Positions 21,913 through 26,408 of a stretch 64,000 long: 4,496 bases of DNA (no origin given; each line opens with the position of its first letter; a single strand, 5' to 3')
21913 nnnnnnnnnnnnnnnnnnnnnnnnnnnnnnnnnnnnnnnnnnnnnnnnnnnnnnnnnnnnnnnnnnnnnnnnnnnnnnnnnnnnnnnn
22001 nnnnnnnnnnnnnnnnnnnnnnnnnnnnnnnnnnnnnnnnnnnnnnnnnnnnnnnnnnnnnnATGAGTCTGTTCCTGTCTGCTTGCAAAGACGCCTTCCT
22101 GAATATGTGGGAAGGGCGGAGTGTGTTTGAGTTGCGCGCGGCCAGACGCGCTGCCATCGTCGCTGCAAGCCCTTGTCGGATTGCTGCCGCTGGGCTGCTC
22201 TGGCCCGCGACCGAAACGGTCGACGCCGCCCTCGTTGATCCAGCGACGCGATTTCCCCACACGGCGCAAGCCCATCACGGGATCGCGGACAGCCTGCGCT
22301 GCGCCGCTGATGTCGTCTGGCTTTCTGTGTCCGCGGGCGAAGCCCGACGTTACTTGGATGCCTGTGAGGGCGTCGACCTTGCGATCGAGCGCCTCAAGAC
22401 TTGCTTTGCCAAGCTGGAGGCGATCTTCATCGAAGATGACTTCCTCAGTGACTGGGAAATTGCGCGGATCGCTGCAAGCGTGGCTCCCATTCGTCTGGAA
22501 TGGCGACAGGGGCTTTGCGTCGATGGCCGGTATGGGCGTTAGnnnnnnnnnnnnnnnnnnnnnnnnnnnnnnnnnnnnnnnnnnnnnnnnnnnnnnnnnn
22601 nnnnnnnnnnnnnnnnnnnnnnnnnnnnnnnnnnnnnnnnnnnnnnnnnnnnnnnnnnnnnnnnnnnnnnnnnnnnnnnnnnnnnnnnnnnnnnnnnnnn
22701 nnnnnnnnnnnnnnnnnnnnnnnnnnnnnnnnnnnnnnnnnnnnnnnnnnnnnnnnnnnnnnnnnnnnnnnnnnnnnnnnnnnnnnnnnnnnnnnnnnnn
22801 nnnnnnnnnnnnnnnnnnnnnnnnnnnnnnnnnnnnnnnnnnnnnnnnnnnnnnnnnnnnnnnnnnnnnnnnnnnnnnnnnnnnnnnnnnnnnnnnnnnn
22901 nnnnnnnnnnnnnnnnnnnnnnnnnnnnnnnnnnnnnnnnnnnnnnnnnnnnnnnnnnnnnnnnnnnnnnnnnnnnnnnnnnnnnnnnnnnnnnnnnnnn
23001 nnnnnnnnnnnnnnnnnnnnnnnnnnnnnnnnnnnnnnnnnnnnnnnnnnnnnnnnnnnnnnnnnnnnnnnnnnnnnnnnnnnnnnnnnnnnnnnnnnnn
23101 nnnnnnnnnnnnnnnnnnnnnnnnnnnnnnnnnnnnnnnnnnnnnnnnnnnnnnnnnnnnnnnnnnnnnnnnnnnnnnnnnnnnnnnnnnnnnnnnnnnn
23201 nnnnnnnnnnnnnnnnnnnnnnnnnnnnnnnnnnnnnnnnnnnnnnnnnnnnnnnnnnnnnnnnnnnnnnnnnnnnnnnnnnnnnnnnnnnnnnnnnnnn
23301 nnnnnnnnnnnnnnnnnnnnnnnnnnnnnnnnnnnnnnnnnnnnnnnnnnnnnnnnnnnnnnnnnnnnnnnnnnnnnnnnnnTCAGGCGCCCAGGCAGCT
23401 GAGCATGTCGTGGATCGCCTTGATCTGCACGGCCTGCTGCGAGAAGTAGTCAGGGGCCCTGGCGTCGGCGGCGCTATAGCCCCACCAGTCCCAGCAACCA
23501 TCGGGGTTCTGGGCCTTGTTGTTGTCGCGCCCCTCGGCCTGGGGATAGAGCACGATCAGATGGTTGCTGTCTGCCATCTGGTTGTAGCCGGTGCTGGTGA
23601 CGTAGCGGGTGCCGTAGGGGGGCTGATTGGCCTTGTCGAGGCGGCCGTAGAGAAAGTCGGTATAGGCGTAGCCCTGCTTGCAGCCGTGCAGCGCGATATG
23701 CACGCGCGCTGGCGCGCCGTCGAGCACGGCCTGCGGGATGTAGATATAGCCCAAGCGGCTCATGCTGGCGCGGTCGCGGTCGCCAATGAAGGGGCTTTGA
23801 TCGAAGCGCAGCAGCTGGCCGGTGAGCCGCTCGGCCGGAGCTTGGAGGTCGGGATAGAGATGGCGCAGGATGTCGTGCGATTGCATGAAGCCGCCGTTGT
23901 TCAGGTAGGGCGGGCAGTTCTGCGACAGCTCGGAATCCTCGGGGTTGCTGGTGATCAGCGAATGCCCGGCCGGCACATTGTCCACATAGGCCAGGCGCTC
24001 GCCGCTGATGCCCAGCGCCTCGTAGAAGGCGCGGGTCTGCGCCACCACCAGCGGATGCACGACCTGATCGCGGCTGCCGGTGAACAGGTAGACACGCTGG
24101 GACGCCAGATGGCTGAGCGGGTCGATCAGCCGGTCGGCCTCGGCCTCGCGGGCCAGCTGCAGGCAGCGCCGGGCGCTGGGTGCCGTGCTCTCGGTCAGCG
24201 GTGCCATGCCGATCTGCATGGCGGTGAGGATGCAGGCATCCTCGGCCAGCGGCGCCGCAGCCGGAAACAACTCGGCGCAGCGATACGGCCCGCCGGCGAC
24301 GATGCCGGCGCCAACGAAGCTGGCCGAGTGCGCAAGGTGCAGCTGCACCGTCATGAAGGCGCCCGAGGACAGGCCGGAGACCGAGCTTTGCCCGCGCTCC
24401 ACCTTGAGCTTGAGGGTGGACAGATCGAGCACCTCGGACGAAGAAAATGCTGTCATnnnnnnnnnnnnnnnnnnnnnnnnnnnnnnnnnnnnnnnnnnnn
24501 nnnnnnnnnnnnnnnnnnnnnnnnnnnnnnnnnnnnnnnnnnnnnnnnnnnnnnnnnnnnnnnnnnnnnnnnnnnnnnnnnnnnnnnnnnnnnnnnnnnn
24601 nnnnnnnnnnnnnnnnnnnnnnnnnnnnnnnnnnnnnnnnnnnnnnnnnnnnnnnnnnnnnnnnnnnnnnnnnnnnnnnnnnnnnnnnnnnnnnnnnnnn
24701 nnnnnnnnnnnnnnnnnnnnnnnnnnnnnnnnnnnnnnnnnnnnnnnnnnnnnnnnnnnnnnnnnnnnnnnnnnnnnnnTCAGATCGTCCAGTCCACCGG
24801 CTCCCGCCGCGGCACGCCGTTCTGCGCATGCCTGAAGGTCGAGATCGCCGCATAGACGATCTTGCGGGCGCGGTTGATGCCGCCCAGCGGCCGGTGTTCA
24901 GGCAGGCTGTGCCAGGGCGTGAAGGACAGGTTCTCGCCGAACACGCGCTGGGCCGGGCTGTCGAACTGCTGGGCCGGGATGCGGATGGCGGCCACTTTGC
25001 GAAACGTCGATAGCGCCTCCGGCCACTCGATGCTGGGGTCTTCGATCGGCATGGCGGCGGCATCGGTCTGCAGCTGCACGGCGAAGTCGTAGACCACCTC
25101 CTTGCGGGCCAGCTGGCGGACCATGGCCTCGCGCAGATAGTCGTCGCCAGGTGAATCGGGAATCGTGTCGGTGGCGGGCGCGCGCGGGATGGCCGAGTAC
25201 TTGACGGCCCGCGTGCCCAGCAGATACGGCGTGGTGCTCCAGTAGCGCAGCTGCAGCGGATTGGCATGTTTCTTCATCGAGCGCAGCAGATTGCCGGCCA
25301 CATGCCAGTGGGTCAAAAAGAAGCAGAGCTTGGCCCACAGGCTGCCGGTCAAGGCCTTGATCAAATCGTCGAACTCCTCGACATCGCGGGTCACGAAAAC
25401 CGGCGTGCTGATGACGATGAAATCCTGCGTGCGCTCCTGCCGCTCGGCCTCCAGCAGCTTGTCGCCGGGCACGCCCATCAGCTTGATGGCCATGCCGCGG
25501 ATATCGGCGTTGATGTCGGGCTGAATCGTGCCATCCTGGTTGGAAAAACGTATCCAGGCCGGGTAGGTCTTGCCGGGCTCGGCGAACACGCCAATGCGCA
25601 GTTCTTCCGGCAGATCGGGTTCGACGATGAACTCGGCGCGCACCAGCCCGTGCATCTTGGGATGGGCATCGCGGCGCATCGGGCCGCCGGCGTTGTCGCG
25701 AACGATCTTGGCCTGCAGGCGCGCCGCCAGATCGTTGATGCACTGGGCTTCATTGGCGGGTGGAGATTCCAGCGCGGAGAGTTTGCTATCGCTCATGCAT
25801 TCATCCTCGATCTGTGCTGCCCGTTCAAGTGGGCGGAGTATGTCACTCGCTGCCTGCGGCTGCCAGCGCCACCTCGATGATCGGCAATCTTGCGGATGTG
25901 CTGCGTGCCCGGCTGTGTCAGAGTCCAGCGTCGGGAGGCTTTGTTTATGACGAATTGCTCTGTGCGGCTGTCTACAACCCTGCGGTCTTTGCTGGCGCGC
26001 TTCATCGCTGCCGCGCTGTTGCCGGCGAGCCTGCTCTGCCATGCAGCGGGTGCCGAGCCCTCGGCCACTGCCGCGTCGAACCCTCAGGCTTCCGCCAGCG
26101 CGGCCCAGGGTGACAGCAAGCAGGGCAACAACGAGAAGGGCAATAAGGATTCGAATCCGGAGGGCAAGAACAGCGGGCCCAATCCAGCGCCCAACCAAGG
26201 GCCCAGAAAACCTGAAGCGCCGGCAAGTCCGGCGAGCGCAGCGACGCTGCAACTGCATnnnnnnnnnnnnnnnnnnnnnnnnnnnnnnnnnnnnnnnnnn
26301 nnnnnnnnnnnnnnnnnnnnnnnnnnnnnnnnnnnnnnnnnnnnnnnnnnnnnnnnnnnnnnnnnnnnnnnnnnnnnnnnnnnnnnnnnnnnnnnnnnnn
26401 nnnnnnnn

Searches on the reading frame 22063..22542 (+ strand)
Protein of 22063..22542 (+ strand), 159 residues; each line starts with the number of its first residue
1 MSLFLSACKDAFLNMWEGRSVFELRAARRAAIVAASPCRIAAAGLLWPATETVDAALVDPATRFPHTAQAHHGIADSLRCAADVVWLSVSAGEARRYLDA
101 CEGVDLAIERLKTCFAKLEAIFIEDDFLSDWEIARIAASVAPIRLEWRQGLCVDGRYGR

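Call 8: search_protein_families(library=pfam, proteins=[window:22063-22542:+], max_evalue=0.01)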
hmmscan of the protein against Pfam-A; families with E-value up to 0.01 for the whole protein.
window:22063-22542:+ (159 aa): 0 families

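Call 10: search_protein_families(library=ncbifam, proteins=[window:22063-22542:+], max_evalue=0.01)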
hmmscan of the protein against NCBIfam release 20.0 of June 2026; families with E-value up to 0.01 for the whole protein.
window:22063-22542:+ (159 aa): 0 families

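Call 59: search_protein_representatives(protein=window:22063-22542:+)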
Query: 159 residues. Proteins with E-value up to 0.001 (for the whole library): 12; up to 1e-10: 6; up to 1e-30: 1. The best 12 are listed.
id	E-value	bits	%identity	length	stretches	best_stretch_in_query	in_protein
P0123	8.3e-100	347.4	100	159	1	1-159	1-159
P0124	1.0e-25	106.7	38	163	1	5-159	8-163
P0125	1.3e-14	70.7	40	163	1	42-159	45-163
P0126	2.2e-13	66.7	30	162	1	5-159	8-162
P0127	2.2e-13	66.6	32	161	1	6-159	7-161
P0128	1.8e-12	63.7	43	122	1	63-159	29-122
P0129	4.6e-10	55.9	40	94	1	64-159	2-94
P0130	1.5e-09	54.2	24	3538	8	30-118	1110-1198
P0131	5.3e-08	49.2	35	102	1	59-159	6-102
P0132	8.5e-08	48.5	37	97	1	69-159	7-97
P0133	3.6e-06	43.2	34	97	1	70-159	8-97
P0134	4.3e-05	39.7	31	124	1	66-159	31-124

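Call 60: search_protein_families(library=pfam, proteins=[P0124, P0126, P0127, P0130], max_evalue=0.01)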
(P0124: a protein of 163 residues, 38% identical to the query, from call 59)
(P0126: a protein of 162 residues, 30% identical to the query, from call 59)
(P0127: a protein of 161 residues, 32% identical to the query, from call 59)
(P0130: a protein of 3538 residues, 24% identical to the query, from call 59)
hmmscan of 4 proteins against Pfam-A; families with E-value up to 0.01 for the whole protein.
P0124 (163 aa): 0 families

P0126 (162 aa): 0 families

P0127 (161 aa): 0 families

P0130 (3538 aa): 9 families
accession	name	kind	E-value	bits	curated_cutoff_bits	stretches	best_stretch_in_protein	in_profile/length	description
PF17766.7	fn3_6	-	1.6e-32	112.1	26.4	0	1501-1563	14-76/99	Fibronectin type-III domain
PF20579.4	LapA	-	1.3e-19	70.8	27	1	2332-2378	1-46/99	LapA domain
PF13155.12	Toprim_2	-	1.4e-12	48.2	22.1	0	743-777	44-78/88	Toprim-like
PF08750.16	CNP1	-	6.3e-11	42.7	25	0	1268-1312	21-65/135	CNP1-like family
PF17790.7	MG1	-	1.1e-09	38.9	23.6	0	1357-1416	18-73/101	Macroglobulin domain MG1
PF10648.15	Gmad2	-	6.7e-09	36.4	25.7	0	723-788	10-76/86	Immunoglobulin-like domain of bacterial spore germination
PF05966.18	Chordopox_A33R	-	7.4e-07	29.1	22.5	0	1759-1822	58-120/186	Chordopoxvirus A33R protein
PF20754.2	Thermo-DBP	-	2.4e-05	24.9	24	0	2554-2584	9-39/98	Thermo-DBP-RP2 C-terminal domain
PF11150.13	DUF2927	-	0.00041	20.9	26.2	0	3021-3066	27-72/206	Protein of unknown function (DUF2927)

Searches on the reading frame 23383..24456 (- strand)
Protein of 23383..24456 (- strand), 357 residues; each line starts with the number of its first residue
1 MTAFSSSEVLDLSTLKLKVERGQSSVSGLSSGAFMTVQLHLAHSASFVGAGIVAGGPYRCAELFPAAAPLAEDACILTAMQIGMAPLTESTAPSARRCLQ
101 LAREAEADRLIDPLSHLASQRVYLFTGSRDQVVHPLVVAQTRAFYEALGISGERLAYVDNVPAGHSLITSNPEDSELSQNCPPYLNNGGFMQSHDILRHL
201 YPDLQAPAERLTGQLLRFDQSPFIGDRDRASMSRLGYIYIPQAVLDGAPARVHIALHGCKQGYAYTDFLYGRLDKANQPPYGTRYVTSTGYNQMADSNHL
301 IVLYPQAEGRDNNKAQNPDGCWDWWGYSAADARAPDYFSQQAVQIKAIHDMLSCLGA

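Call 8: search_protein_families(library=pfam, proteins=[window:23383-24456:-], max_evalue=0.01)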
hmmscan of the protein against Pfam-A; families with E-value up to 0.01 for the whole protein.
window:23383-24456:- (357 aa): 0 families

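Call 9: find_encoding_contigs(protein=window:23383-24456:-, flank=10000, max_places=10)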
Protein window:23383-24456:- (357 aa): no gene with exactly this product is on record in the collection.

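Call 10: search_protein_families(library=ncbifam, proteins=[window:23383-24456:-], max_evalue=0.01)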
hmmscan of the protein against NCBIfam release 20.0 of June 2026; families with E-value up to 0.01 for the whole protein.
window:23383-24456:- (357 aa): 3 families
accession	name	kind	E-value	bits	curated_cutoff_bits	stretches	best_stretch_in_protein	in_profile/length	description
NF050059.1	e_dPHAscl_type2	hypoth_equivalog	4.1e-103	344.9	280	1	16-353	3-303/305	extracellular catalytic domain type 2 short-chain-length polyhydroxyalkanoate depolymerase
NF050058.1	e_dPHAscl_type1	hypoth_equivalog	1e-20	74.3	150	2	17-143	99-202/276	extracellular catalytic domain type 1 short-chain-length polyhydroxyalkanoate depolymerase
TIGR01840.1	esterase_phb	subfamily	1.3e-12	47.7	107.85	2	237-329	2-68/213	PHB depolymerase family esterase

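Call 17: find_homologous_proteins(query=window:23383-24456:-, max_evalue=1e-10)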
Query window:23383-24456:- (357 aa): 4453 proteins with E <= 1e-10 among 8000 candidates; the best 120 are listed.
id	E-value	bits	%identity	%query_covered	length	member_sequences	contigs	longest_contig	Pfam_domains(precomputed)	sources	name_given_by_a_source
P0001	6.4e-222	754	91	100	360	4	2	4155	-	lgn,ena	-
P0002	2.1e-187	640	79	99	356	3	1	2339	-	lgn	-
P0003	3.4e-182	623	77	100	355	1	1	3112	-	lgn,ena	-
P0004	1.2e-160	552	68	100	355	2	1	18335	-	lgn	-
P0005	4.3e-160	551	67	100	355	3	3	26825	-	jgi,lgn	jgi:poly(3-hydroxybutyrate) depolymerase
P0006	8.5e-156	536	65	99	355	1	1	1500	-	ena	-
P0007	8.9e-156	536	67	99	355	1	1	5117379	-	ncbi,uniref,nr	ncbi:poly(3-hydroxybutyrate) depolymerase [Chromobacterium sp. IIBBL 290-4]|uniref:extracellular cat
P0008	3.0e-154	531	67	98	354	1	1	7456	-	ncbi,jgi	jgi:hypothetical protein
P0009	7.3e-154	530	68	98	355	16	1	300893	-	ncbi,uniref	ncbi:poly(3-hydroxybutyrate) depolymerase [Chromobacterium sp. TRC.1.1.SA]|uniref:Poly(3-hydroxybuty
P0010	2.8e-153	528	67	99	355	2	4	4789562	-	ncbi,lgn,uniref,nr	ncbi:poly(3-hydroxybutyrate) depolymerase [Chromobacterium phragmitis]|uniref:Poly(3-hydroxybutyrate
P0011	3.5e-153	528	67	98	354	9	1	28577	-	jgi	-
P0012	1.5e-152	526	64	100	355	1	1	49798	-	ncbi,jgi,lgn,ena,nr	ncbi:MAG TPA: poly(3-hydroxybutyrate) depolymerase [Paucimonas sp.]|nr:poly(3-hydroxybutyrate) depol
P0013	1.9e-152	525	66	98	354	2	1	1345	-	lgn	-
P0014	2.6e-152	525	66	96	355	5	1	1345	-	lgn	-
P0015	6.9e-152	524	65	96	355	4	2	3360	-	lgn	-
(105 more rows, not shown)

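Call 18: find_encoding_contigs(protein=P0001, flank=10000, max_places=4)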
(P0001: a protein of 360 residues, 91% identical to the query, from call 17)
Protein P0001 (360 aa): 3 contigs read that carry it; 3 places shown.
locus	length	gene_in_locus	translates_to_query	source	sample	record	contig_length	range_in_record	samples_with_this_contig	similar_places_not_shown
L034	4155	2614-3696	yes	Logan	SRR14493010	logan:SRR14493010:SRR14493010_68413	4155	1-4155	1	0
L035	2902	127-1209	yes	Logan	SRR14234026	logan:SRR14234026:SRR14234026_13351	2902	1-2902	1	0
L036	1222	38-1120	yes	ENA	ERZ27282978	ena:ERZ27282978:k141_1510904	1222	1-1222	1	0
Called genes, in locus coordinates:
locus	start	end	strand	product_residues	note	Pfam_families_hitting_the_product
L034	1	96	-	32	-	?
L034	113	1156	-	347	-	PF01471:PG_binding_1 (weak)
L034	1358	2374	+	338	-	PF00199:Catalase (weak)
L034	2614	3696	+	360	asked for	-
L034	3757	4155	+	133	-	?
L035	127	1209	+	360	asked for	-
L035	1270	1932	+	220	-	-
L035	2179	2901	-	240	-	?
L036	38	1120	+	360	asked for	-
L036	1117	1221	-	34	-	?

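Call 19: find_encoding_contigs(protein=P0004, flank=10000, max_places=3)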
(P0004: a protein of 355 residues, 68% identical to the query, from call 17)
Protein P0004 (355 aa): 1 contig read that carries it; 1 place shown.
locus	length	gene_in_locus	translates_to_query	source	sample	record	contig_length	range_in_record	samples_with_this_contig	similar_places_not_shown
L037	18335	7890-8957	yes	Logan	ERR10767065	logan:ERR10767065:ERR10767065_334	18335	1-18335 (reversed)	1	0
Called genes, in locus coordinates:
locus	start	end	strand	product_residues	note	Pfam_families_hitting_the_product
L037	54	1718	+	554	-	PF02302:PTS_IIB, PF25554:PTS_EIIB_BC_N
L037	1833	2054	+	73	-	-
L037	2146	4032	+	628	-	PF07728:AAA_5, PF28529:McrB_lid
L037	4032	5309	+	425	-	PF10117:McrBC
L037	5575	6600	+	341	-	PF13280:WYL, PF25583:WCX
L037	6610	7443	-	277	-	PF02146:SIR2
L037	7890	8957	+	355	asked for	-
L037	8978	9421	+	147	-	-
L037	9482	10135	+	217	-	PF12146:Hydrolase_4 (weak), PF00561:Abhydrolase_1 (weak), PF20408:Abhydrolase_11 (weak)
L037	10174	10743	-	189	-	PF04264:YceI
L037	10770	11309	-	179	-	PF04264:YceI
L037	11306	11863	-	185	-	PF01292:Ni_hydr_CYTB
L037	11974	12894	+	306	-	PF00126:HTH_1, PF03466:LysR_substrate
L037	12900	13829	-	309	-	PF00126:HTH_1, PF03466:LysR_substrate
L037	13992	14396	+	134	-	PF05514:HR_lesion (faint), PF07681:DoxX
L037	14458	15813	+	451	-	PF05631:MFS_5 (weak), PF05977:MFS_3 (weak), PF07690:MFS_1, PF00083:Sugar_tr, PF07690:MFS_1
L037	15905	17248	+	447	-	PF09298:FAA_hydrolase_N, PF01557:FAA_hydrolase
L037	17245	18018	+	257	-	PF00872:Transposase_mut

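Call 20: find_encoding_contigs(protein=P0007, flank=10000, max_places=3)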
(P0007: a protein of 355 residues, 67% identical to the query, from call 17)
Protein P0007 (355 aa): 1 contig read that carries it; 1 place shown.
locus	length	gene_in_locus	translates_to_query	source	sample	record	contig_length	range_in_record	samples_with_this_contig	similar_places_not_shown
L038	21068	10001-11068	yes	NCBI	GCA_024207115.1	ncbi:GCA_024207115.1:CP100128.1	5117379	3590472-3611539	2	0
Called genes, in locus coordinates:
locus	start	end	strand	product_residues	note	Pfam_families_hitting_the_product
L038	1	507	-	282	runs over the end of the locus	PF02737:3HCDH_N, PF00725:3HCDH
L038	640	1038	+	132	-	PF00376:MerR, PF13411:MerR_1, PF09278:MerR-DNA-bind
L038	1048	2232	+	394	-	PF00108:Thiolase_N, PF02803:Thiolase_C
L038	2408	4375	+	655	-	PF00270:DEAD (weak), PF22527:DEXQc_Suv3, PF00271:Helicase_C, PF18147:Suv3_C_1, PF12513:SUV3_C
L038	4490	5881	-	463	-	PF00015:MCPsignal, PF02743:dCache_1, PF22673:MCP-like_PDC_1 (weak)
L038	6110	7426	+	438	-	PF00890:FAD_binding_2 (weak), PF01266:DAO, PF01593:Amino_oxidase, PF07992:Pyr_redox_2 (weak), PF13450:NAD_binding_8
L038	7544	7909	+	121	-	PF01381:HTH_3 (weak)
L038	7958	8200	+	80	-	PF00717:Peptidase_S24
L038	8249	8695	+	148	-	PF16747:Adhesin_E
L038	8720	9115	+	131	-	-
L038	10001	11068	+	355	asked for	-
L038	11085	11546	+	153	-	-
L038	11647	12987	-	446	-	PF00270:DEAD, PF04851:ResIII, PF00271:Helicase_C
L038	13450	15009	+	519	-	PF00563:EAL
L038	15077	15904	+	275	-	PF26125:AcrVA2-like (faint)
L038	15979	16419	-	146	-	PF08211:dCMP_cyt_deam_2, PF00383:dCMP_cyt_deam_1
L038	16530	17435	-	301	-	PF00126:HTH_1, PF03466:LysR_substrate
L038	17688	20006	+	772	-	PF11563:Protoglobin, PF01590:GAF, PF13185:GAF_2, PF13492:GAF_3 (faint), PF00990:GGDEF, PF00563:EAL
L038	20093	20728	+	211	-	PF01810:LysE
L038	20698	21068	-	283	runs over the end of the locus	PF00126:HTH_1, PF03466:LysR_substrate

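Call 66: find_encoding_contigs(protein=P0002, flank=10000, max_places=3)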
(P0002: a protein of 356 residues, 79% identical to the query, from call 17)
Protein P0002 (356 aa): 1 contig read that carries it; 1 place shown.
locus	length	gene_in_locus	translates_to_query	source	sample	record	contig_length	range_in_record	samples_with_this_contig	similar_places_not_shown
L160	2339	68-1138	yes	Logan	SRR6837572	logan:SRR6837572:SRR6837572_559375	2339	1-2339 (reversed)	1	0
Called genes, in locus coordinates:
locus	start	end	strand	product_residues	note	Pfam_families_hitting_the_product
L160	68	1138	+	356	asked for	-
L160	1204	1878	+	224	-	-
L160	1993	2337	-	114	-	?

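Call 67: find_encoding_contigs(protein=P0003, flank=10000, max_places=3)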
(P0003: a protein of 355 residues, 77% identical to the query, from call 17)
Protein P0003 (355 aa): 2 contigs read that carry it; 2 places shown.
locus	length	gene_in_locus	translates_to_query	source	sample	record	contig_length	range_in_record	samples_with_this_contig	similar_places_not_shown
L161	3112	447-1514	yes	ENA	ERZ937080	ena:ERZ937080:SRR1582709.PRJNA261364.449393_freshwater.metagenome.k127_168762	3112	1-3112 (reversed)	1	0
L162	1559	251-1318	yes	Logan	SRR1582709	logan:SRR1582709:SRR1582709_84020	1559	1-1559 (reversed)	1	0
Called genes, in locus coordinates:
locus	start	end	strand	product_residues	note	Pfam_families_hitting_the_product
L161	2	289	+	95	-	?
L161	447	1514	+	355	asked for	-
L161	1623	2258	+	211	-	-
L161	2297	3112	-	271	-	?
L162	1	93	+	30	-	?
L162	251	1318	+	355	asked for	-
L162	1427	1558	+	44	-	?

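Call 68: search_protein_families(library=pfam, proteins=[L037:8978-9421:+, L038:11085-11546:+], max_evalue=10)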
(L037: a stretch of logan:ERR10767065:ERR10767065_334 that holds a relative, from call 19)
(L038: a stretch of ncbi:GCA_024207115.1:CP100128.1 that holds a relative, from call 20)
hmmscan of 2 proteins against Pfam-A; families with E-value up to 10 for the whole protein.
L037:8978-9421:+ (147 aa): 0 families

L038:11085-11546:+ (153 aa): 0 families

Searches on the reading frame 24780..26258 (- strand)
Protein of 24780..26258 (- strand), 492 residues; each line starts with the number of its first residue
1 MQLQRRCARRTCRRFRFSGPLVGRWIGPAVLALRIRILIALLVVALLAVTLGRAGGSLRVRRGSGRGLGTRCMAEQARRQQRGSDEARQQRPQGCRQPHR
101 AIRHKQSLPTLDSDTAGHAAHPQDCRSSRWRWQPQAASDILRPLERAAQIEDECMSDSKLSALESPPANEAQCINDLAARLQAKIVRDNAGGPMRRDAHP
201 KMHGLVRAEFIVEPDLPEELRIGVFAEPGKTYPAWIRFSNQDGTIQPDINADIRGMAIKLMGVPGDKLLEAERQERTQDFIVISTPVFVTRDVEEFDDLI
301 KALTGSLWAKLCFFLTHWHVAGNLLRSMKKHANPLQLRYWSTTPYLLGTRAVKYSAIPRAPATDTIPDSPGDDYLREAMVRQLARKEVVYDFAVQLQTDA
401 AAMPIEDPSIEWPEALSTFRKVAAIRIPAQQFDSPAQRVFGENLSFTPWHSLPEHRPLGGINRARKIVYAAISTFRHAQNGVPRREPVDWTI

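Call 8: search_protein_families(library=pfam, proteins=[window:24780-26258:-], max_evalue=0.01)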
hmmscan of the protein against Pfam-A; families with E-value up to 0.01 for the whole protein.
window:24780-26258:- (492 aa): 1 family
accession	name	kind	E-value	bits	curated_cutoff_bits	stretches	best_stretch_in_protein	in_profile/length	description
PF00199.24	Catalase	-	4.6e-07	29.7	25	1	197-303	46-141/383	Catalase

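Call 10: search_protein_families(library=ncbifam, proteins=[window:24780-26258:-], max_evalue=0.01)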
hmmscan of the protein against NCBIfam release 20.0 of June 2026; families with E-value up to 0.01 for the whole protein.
window:24780-26258:- (492 aa): 1 family
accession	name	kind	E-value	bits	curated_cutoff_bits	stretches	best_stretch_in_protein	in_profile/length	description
NF008422.0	PRK11249.1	equivalog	0.0095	14.4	1102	0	223-303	148-218/752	catalase HPII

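Call 15: find_encoding_contigs(protein=window:24780-26258:-, flank=10000, max_places=10)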
Protein window:24780-26258:- (492 aa): no gene with exactly this product is on record in the collection.
